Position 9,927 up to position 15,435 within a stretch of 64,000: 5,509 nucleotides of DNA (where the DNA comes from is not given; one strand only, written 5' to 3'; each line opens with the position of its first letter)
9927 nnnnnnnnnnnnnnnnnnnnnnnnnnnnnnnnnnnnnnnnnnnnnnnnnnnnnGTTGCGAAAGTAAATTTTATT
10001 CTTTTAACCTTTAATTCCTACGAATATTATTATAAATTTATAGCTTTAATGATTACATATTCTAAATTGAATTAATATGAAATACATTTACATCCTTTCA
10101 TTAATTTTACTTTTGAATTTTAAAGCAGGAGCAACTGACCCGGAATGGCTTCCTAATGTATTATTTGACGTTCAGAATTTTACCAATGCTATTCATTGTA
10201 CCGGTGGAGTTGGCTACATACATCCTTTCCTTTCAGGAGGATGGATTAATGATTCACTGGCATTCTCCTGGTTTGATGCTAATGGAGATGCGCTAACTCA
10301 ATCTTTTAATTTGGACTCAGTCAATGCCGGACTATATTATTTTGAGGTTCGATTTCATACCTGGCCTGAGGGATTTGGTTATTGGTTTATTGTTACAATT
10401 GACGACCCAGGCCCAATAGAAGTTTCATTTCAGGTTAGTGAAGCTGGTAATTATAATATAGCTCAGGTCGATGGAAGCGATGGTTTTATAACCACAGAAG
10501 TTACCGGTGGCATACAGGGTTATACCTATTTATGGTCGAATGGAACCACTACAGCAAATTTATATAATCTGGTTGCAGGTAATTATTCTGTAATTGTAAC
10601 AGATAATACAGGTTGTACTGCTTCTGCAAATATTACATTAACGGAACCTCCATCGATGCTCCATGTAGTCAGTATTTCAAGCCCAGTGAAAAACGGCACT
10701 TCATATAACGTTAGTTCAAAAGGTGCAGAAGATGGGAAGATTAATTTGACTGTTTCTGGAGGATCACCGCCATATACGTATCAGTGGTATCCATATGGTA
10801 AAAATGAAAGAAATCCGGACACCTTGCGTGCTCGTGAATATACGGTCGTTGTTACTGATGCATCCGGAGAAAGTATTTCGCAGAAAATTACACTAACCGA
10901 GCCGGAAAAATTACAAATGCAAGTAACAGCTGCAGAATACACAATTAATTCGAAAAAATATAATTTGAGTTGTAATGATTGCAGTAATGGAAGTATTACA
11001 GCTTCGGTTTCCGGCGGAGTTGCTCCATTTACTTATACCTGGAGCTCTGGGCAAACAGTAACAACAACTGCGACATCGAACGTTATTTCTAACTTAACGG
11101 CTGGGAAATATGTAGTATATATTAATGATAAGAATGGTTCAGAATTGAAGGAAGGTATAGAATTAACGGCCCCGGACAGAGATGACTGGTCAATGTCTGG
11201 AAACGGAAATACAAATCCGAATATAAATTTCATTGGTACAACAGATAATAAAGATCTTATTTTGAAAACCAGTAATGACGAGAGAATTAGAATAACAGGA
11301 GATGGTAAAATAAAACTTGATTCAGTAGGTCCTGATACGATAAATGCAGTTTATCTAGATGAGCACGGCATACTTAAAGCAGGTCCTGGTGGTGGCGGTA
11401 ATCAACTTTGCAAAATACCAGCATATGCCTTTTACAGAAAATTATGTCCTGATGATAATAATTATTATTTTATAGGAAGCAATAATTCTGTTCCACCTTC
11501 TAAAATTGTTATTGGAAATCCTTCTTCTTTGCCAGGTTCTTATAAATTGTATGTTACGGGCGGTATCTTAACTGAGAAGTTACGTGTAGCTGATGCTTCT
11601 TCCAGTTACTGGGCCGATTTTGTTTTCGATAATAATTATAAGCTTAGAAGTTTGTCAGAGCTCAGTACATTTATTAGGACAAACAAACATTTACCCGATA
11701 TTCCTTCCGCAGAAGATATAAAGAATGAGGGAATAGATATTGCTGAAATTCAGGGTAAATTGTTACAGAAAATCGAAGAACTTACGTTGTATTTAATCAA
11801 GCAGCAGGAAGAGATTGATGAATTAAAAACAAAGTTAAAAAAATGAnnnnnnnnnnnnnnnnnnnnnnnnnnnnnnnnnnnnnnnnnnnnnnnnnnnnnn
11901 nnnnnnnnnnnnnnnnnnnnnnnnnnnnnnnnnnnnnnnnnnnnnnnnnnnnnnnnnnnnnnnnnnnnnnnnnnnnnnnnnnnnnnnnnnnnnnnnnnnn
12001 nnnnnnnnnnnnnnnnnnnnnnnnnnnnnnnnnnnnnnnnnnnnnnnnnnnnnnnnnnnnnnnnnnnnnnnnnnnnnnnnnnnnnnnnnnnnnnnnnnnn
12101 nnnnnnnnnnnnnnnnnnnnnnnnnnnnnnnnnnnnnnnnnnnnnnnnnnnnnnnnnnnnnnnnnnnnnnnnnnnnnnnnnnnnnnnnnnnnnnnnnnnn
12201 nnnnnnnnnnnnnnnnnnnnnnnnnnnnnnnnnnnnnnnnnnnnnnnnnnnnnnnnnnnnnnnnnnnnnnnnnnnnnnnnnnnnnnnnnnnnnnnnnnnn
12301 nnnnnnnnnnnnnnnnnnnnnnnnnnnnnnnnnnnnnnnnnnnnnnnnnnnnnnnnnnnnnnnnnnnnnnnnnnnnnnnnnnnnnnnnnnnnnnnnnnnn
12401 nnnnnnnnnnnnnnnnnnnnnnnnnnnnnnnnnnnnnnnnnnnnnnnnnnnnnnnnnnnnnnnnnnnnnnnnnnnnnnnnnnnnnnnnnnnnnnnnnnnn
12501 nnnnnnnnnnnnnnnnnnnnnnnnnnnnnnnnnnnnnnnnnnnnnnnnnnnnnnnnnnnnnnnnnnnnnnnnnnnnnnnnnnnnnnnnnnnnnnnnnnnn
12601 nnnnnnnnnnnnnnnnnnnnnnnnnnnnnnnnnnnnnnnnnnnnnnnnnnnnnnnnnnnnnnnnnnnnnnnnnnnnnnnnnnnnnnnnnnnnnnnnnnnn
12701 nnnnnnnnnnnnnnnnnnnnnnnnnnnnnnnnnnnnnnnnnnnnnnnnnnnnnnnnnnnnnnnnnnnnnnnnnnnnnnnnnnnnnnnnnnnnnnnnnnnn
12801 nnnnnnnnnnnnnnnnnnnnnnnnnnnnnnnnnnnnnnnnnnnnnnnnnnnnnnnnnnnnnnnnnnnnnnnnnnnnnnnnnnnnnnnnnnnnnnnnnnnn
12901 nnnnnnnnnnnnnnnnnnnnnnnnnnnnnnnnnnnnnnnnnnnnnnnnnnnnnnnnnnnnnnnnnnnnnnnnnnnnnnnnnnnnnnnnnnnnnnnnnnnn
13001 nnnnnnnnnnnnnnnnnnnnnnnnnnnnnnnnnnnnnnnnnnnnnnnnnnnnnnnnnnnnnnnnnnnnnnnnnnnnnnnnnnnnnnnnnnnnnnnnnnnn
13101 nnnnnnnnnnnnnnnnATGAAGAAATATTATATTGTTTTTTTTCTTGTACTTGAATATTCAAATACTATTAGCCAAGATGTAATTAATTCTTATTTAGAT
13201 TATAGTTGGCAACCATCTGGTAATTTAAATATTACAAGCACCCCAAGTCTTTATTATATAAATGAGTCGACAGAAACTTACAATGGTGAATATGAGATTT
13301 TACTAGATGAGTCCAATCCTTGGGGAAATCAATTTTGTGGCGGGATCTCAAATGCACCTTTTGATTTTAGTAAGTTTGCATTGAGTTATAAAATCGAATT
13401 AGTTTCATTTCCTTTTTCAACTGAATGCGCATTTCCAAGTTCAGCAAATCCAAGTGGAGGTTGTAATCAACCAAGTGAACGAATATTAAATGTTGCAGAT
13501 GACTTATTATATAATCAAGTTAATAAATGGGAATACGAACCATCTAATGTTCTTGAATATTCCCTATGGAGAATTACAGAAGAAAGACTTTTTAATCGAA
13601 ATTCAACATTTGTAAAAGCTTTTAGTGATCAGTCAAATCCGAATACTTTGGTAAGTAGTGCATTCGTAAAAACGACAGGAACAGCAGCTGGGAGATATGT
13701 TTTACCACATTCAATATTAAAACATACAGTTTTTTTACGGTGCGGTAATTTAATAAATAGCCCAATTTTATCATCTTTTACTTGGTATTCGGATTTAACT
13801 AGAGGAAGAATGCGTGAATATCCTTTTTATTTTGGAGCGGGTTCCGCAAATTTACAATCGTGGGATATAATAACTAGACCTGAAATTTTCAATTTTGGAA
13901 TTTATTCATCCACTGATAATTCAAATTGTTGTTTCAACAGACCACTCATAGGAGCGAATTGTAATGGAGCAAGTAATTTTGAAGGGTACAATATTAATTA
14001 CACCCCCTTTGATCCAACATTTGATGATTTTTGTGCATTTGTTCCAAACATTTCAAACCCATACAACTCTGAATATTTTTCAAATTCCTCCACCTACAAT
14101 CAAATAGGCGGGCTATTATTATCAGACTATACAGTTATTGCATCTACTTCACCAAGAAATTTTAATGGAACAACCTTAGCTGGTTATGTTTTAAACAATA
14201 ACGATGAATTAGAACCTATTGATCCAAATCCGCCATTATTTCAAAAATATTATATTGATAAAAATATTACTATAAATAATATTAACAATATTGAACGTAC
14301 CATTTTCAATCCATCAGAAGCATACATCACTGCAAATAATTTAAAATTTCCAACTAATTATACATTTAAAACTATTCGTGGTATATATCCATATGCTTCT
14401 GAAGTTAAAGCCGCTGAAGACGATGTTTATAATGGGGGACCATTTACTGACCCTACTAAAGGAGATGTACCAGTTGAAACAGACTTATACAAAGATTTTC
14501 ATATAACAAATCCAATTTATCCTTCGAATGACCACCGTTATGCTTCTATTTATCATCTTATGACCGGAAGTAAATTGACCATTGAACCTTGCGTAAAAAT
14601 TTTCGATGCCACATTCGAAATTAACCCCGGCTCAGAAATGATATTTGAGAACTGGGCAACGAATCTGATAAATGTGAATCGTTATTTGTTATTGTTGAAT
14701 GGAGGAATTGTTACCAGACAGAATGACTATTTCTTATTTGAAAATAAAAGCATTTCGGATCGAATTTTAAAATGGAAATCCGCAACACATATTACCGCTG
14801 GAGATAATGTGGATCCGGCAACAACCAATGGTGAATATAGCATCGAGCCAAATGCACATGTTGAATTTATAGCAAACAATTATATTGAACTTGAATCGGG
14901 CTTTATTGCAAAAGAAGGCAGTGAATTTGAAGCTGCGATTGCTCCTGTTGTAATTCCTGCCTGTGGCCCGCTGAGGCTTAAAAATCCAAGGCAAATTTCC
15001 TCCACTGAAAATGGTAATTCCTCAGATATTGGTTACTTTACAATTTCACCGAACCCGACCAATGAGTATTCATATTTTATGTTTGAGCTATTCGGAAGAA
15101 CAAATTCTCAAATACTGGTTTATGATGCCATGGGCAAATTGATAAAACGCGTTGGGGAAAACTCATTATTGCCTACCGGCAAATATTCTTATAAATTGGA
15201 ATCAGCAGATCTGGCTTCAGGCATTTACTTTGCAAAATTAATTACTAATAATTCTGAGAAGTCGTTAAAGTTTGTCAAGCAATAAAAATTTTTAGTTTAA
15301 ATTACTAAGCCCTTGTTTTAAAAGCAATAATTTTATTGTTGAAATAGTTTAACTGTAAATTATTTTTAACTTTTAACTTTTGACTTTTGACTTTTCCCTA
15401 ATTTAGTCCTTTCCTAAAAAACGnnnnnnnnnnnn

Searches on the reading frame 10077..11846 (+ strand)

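Call 59: search_protein_families(library=pfam, proteins=[window:10077-11846:+], max_evalue=0.0001)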
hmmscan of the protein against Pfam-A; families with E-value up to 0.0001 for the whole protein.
window:10077-11846:+ (589 aa): 1 family
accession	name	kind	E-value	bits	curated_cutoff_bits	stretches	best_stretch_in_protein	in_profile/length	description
PF13573.12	SprB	-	2.7e-27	94.5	28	3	296-327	6-37/37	SprB repeat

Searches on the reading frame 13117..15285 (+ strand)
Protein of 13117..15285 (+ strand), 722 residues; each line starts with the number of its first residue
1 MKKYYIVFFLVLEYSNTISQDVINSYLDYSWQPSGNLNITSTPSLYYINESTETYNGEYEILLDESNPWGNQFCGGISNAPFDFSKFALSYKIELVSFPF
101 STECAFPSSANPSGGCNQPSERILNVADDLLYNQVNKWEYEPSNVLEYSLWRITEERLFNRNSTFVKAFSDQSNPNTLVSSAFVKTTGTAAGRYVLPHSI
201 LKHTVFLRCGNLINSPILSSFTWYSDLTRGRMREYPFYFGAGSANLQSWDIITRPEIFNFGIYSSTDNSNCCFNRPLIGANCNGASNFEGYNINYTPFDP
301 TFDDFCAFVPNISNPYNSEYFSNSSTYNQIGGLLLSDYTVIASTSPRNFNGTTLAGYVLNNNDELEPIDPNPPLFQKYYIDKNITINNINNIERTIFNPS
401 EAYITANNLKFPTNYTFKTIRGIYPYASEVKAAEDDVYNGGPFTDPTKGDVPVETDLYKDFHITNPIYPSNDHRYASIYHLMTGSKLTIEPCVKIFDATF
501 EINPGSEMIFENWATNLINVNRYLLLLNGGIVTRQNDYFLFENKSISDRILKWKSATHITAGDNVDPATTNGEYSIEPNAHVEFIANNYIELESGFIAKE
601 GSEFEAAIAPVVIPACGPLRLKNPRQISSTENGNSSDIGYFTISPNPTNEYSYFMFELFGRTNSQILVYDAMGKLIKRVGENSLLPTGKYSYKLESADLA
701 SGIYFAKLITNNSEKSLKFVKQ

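Call 59: search_protein_families(library=pfam, proteins=[window:13117-15285:+], max_evalue=0.0001)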
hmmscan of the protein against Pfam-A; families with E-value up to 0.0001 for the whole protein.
window:13117-15285:+ (722 aa): 1 family
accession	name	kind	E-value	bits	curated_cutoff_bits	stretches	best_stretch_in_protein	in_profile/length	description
PF18962.6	Por_Secre_tail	-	6.1e-08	33.3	27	1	643-719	1-73/75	Secretion system C-terminal sorting domain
